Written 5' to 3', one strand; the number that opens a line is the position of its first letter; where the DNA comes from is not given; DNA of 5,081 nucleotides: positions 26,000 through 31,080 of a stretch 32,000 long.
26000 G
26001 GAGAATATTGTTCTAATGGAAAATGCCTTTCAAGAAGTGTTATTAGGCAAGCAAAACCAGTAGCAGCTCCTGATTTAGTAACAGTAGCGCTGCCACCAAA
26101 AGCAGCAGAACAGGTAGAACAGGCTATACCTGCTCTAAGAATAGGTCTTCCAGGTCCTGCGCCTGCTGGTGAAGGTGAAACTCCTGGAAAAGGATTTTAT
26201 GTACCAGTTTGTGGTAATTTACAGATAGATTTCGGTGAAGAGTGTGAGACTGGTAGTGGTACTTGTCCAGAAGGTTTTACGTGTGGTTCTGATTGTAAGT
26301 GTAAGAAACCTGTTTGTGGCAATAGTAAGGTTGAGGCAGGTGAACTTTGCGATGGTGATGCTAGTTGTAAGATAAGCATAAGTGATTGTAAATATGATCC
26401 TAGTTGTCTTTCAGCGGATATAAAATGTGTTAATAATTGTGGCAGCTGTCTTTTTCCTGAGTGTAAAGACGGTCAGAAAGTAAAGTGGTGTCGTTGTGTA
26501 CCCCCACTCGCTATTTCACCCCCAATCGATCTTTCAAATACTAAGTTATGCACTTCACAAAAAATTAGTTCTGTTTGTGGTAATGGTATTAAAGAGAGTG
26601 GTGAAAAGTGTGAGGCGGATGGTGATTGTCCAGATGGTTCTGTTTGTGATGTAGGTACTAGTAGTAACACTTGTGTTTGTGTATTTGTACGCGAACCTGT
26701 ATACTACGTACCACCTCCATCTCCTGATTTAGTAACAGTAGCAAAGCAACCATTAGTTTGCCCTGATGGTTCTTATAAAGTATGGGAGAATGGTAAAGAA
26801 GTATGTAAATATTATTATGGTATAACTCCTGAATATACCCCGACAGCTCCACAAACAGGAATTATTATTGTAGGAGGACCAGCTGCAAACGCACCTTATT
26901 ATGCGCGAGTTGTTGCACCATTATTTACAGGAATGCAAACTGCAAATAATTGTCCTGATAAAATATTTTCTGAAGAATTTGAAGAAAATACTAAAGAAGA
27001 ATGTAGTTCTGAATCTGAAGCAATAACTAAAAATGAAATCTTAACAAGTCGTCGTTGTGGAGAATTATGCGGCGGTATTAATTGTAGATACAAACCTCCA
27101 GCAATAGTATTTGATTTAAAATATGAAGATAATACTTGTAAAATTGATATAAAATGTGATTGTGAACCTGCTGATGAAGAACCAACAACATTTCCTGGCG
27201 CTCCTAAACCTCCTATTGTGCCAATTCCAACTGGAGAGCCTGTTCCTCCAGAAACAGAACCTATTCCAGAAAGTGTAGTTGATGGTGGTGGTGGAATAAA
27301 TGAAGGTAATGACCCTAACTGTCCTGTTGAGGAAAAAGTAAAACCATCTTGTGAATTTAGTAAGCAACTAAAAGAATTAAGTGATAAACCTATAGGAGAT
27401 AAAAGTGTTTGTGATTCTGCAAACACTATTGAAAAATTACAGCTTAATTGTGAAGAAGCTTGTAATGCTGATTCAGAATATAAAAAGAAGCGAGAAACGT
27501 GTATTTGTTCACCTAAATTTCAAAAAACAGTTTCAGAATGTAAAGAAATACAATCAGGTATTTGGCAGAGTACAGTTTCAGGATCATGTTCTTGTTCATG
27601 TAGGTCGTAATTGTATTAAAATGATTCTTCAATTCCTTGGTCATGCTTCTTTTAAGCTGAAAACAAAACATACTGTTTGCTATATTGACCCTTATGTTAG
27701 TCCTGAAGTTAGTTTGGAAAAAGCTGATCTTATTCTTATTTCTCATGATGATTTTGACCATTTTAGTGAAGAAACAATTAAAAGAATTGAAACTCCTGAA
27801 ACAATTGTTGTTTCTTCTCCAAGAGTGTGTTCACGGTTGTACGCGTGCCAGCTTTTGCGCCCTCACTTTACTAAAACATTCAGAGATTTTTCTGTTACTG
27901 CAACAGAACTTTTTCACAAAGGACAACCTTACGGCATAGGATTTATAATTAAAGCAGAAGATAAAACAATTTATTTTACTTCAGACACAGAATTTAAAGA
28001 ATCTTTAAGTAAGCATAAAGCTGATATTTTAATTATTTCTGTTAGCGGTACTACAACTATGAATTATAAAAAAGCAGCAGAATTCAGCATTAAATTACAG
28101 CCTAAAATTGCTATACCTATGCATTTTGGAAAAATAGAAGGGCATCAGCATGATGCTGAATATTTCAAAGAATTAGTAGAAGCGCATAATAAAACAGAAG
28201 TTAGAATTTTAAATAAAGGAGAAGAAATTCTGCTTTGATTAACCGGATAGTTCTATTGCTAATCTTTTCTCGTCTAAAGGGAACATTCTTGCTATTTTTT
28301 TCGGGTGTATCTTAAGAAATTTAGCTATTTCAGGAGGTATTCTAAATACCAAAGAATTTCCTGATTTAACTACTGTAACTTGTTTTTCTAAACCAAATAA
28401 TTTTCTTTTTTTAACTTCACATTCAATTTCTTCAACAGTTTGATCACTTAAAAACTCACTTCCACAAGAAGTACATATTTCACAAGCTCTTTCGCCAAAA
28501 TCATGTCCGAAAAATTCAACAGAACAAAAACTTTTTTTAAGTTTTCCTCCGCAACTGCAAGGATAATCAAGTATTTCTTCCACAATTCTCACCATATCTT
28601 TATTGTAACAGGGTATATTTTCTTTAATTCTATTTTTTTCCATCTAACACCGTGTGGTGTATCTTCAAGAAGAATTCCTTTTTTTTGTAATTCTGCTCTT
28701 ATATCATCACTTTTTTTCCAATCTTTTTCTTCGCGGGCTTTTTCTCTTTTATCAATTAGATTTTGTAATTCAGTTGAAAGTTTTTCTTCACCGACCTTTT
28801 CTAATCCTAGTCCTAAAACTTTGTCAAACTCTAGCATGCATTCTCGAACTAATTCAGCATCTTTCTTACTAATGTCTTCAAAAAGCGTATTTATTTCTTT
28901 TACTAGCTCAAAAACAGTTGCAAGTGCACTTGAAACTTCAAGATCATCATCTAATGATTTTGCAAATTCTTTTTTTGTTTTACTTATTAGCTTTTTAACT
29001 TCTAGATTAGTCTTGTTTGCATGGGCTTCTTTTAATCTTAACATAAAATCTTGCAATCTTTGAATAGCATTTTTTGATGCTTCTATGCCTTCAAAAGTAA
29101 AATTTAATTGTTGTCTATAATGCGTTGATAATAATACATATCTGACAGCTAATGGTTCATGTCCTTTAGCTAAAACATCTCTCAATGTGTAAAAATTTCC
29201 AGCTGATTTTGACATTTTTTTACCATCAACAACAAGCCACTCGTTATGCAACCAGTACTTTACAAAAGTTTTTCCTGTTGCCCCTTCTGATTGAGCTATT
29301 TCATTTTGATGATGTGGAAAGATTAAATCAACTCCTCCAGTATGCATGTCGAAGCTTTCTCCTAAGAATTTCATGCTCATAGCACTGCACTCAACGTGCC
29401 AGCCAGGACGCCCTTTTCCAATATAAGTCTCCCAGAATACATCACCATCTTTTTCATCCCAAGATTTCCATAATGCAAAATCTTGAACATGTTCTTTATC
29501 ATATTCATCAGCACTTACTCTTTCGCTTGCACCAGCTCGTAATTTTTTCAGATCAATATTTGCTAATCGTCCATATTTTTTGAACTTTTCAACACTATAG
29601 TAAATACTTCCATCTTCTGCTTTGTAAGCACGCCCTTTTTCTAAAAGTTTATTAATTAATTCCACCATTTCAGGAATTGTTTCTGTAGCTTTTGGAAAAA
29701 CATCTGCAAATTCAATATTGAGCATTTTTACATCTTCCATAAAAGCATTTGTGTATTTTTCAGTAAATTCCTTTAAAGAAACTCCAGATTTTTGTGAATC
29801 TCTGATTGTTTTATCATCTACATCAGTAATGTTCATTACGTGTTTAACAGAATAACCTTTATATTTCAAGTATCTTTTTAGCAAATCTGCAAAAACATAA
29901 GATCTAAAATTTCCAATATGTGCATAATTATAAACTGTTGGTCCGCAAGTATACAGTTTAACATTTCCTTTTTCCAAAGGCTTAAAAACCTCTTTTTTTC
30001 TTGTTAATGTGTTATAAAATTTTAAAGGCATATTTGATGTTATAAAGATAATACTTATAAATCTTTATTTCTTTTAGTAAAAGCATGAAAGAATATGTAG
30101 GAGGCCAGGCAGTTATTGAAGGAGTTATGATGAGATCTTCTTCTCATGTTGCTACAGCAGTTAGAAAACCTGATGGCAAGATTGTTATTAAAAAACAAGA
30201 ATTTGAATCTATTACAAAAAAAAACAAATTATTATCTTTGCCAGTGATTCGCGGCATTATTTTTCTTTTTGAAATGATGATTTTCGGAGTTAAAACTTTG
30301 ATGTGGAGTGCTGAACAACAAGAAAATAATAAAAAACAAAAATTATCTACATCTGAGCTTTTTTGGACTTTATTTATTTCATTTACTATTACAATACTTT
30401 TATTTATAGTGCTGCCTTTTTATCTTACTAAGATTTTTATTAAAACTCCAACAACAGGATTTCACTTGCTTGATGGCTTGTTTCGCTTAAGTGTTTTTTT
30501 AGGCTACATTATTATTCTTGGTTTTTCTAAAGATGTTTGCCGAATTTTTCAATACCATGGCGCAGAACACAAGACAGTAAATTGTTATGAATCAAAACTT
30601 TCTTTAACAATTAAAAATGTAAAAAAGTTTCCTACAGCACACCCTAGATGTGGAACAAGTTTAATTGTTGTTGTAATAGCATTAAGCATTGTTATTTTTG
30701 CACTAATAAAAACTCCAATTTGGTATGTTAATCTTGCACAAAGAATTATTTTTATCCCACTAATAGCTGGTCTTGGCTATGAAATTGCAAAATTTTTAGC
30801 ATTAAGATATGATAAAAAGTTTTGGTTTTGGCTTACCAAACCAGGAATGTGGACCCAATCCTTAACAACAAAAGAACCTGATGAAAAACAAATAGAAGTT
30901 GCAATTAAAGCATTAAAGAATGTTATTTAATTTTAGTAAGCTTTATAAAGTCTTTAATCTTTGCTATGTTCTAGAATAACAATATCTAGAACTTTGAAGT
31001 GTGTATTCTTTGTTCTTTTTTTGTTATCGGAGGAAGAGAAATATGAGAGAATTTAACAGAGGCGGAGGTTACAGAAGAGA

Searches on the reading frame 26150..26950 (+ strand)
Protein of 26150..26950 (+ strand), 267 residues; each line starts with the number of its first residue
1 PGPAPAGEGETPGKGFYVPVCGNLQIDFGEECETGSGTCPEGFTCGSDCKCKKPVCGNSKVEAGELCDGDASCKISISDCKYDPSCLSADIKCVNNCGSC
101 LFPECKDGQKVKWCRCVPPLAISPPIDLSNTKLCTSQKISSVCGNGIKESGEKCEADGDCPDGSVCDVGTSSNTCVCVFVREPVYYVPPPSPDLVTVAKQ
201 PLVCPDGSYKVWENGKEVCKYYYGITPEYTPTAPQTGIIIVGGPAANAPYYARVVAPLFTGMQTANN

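Call 38: search_protein_families(library=pfam, proteins=[window:26150-26950:+], max_evalue=10)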
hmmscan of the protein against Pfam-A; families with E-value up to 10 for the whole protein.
window:26150-26950:+ (267 aa): 1 family
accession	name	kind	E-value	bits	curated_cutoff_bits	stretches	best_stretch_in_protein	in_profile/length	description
PF13948.11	DUF4215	-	2.7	8.8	27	1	39-68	4-33/47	Domain of unknown function (DUF4215)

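Call 39: search_protein_families(library=ncbifam, proteins=[window:26150-26950:+], max_evalue=10)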
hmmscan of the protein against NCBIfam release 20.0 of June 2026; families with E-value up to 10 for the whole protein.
window:26150-26950:+ (267 aa): 0 families

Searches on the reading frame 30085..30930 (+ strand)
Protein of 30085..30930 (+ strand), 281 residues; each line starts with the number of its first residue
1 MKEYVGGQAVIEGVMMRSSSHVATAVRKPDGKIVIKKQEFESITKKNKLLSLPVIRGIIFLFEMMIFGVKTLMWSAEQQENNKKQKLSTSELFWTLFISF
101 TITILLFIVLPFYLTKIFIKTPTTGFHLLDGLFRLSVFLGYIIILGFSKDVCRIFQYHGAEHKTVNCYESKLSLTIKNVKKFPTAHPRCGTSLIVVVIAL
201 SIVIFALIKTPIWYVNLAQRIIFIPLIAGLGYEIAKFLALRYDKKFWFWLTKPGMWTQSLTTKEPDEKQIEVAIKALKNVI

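Call 31: search_protein_families(library=pfam, proteins=[window:30085-30930:+], max_evalue=0.001)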
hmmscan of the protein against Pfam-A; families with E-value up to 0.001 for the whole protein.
window:30085-30930:+ (281 aa): 1 family
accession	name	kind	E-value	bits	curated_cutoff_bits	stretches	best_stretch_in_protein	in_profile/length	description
PF07136.16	DUF1385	-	2.7e-80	269.4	22.1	1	52-281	1-225/227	Protein of unknown function (DUF1385)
